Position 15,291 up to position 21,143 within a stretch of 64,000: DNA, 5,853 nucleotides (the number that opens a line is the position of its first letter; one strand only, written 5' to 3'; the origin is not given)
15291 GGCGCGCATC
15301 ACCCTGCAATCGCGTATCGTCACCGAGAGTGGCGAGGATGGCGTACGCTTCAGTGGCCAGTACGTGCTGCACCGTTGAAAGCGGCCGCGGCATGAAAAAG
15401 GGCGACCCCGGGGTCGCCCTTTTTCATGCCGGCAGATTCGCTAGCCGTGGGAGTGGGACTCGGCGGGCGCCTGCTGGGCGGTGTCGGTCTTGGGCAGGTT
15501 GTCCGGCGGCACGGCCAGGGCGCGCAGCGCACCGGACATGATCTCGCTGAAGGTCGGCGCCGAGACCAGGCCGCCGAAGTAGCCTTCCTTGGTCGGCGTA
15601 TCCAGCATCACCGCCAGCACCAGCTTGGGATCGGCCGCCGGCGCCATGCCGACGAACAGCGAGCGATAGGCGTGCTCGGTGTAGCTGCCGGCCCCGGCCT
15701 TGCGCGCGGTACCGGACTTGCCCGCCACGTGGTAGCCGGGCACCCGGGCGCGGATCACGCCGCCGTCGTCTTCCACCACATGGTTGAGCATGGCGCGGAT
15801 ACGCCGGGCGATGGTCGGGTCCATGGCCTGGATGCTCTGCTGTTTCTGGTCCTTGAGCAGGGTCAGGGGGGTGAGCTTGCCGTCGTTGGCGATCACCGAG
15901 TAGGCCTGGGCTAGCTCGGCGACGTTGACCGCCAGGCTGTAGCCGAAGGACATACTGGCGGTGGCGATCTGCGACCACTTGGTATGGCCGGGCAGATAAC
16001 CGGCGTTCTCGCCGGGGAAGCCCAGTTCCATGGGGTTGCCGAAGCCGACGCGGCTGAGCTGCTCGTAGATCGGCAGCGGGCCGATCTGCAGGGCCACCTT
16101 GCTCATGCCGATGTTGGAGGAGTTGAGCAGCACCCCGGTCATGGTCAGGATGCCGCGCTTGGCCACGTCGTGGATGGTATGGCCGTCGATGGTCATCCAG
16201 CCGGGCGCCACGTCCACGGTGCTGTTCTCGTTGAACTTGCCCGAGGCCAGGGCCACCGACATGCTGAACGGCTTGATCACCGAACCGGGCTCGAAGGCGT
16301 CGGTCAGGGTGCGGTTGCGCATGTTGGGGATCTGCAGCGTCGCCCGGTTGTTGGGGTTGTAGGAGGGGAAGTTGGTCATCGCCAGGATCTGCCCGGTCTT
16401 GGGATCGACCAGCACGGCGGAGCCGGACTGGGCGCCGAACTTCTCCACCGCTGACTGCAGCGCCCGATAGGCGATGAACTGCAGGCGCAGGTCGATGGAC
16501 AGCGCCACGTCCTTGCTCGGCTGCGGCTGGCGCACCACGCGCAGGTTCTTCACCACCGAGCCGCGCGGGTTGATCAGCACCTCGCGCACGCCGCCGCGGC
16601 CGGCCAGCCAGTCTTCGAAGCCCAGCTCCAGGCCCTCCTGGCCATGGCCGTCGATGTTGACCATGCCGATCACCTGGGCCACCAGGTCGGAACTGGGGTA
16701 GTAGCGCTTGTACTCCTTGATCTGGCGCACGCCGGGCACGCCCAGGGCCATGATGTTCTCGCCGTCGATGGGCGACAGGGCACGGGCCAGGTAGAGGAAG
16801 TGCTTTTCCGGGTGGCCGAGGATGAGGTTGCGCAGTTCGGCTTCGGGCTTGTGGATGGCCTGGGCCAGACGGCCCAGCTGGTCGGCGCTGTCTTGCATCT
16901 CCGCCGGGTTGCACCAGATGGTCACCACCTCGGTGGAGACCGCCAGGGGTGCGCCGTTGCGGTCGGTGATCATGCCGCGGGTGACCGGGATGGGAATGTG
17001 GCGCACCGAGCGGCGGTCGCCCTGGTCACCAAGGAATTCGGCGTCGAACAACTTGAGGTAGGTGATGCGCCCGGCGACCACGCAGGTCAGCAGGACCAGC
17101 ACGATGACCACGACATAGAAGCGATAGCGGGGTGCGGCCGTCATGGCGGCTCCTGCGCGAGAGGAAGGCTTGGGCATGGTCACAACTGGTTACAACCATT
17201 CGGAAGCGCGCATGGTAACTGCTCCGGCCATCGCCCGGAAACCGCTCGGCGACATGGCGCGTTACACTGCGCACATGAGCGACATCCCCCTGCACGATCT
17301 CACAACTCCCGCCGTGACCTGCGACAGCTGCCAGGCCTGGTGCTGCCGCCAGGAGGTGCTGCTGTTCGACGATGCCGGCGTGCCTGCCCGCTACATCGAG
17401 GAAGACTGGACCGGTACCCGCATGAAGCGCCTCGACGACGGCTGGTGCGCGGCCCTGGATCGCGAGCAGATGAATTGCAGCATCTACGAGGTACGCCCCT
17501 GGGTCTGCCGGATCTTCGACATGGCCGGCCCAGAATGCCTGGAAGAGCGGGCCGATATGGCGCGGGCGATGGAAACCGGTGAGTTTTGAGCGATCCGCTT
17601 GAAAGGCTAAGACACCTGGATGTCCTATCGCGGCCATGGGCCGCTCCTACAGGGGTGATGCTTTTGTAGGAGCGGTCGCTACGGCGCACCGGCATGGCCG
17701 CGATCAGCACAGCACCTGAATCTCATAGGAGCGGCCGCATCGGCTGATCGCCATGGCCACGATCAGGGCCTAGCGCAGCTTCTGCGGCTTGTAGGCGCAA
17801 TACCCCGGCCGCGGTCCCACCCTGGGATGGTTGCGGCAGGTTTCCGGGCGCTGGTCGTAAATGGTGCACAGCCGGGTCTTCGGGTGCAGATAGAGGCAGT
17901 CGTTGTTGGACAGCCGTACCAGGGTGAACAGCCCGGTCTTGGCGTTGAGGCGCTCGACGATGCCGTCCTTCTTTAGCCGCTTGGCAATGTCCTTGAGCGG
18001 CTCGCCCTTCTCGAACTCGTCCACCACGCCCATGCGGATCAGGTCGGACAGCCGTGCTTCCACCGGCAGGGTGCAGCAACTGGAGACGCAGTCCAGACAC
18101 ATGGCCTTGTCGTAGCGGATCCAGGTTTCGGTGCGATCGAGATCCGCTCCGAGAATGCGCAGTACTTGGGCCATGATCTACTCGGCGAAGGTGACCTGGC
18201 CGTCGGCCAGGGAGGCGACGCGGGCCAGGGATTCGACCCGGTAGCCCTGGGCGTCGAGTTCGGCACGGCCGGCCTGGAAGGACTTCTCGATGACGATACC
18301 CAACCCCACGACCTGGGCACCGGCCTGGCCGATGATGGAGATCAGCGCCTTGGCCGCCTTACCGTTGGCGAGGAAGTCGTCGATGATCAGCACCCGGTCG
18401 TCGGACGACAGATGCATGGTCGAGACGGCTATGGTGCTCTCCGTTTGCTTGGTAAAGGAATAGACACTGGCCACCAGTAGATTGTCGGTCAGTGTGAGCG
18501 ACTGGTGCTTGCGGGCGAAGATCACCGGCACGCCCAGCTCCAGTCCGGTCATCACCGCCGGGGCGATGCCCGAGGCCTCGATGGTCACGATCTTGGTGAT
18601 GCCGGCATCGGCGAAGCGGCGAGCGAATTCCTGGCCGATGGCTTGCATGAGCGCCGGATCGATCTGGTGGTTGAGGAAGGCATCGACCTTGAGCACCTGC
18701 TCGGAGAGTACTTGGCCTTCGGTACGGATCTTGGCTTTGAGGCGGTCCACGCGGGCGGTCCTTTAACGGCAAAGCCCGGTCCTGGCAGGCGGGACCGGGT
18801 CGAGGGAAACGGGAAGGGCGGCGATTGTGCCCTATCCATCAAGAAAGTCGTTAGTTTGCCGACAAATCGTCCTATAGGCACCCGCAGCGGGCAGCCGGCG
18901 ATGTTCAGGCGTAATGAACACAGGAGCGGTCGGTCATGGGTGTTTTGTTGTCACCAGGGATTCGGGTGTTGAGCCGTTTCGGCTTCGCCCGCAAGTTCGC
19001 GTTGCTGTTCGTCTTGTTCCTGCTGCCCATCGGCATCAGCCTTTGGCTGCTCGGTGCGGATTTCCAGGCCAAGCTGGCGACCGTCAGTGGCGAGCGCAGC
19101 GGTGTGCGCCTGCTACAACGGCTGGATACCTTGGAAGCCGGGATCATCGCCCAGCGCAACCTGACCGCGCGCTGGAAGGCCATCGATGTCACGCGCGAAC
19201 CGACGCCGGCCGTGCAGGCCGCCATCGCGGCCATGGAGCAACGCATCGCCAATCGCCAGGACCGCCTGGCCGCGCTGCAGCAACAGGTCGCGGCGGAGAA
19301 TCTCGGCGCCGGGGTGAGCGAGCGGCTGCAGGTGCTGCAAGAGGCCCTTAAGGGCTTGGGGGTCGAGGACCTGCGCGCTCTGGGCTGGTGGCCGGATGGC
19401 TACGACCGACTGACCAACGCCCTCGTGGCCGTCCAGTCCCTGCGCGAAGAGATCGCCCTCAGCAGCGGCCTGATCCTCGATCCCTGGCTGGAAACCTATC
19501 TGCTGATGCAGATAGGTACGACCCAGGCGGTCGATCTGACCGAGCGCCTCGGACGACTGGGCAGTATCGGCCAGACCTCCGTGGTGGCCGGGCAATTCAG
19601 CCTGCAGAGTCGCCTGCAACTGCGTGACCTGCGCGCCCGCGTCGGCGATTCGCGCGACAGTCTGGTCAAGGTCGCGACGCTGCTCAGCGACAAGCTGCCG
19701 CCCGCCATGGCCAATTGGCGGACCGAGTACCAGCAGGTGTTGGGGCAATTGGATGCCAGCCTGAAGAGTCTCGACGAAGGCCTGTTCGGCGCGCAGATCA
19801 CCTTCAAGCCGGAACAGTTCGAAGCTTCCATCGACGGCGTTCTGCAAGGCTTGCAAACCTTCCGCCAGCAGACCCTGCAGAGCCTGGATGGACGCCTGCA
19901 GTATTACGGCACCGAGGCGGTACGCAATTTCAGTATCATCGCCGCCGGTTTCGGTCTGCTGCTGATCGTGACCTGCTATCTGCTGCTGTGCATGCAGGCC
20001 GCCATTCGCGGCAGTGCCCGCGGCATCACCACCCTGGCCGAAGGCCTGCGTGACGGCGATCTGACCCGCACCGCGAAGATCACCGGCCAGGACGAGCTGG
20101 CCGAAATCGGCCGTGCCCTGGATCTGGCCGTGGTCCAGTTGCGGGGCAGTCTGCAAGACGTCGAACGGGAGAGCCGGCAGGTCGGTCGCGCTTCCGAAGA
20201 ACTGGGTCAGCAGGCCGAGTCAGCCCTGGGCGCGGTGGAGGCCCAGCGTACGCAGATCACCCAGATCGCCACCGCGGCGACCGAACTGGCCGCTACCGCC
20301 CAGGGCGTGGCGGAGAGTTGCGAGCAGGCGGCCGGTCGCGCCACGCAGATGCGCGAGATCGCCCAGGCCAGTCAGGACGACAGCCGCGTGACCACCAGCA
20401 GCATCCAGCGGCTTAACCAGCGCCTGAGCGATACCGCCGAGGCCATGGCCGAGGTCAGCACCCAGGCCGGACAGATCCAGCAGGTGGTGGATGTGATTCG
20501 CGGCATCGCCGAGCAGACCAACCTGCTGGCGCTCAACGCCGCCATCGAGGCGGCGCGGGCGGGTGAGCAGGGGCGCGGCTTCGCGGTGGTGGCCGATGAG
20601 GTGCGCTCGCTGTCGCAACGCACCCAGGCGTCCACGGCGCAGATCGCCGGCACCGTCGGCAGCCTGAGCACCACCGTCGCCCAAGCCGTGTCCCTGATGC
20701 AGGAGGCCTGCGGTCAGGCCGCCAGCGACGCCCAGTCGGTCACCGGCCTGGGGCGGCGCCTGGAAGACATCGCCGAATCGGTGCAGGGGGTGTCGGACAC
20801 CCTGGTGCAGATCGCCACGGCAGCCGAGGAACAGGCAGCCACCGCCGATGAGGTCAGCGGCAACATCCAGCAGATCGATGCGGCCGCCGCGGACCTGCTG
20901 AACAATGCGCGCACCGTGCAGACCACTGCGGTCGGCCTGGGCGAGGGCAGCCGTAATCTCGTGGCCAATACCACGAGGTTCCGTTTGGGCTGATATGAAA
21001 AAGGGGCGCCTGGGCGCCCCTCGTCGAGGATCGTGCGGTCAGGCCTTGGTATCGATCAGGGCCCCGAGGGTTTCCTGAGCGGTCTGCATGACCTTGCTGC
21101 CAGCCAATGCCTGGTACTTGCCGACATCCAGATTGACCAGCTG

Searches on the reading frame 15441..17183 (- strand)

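Call 9: search_protein_families(library=pfam, proteins=[window:15441-17183:-], max_evalue=0.01)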
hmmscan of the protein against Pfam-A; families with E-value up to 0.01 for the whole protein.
window:15441-17183:- (580 aa): 3 families
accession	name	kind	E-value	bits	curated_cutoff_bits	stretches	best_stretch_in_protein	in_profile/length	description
PF00905.27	Transpeptidase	-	5.6e-85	285.6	22.1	1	254-549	1-298/299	Penicillin binding protein transpeptidase domain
PF03717.20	PBP_dimer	-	6.2e-18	66.3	24.4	1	65-214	2-179/180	Penicillin-binding Protein dimerisation domain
PF21922.1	PBP_dimer_2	-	0.0074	17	27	0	156-196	21-60/83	Penicillin binding protein A dimerisation domain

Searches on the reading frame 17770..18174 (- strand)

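Call 9: search_protein_families(library=pfam, proteins=[window:17770-18174:-], max_evalue=0.01)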
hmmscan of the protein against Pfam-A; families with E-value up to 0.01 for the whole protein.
window:17770-18174:- (134 aa): 1 family
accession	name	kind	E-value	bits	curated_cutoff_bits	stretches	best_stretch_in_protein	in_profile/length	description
PF03692.20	CxxCxxCC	-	1.4e-11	45.4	23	1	26-120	2-78/85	Putative zinc- or iron-chelating domain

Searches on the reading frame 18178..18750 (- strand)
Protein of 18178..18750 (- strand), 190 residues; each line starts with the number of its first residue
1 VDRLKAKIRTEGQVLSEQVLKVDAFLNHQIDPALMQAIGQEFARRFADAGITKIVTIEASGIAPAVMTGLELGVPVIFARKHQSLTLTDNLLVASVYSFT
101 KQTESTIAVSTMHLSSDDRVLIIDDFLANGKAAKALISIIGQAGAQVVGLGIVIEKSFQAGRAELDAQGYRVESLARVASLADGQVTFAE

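Call 9: search_protein_families(library=pfam, proteins=[window:18178-18750:-], max_evalue=0.01)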
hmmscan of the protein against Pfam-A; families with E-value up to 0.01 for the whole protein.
window:18178-18750:- (190 aa): 1 family
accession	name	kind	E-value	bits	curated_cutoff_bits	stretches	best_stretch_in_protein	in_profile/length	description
PF00156.33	Pribosyltran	-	2.4e-08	33.9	26.3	1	33-157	10-127/158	Phosphoribosyl transferase domain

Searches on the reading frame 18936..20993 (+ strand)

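Call 9: search_protein_families(library=pfam, proteins=[window:18936-20993:+], max_evalue=0.01)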
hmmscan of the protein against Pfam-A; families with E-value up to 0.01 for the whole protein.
window:18936-20993:+ (685 aa): 3 families
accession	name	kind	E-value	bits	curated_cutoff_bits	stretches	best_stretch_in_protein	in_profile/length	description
PF00015.26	MCPsignal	-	4.1e-42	144.4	34.6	1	483-649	4-170/172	Methyl-accepting chemotaxis protein (MCP) signalling domain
PF00672.30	HAMP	-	0.00043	21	25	1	371-403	20-52/53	HAMP domain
PF05531.17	NPV_P10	-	0.0079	17.1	29.8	0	581-627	16-62/75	Nucleopolyhedrovirus P10 protein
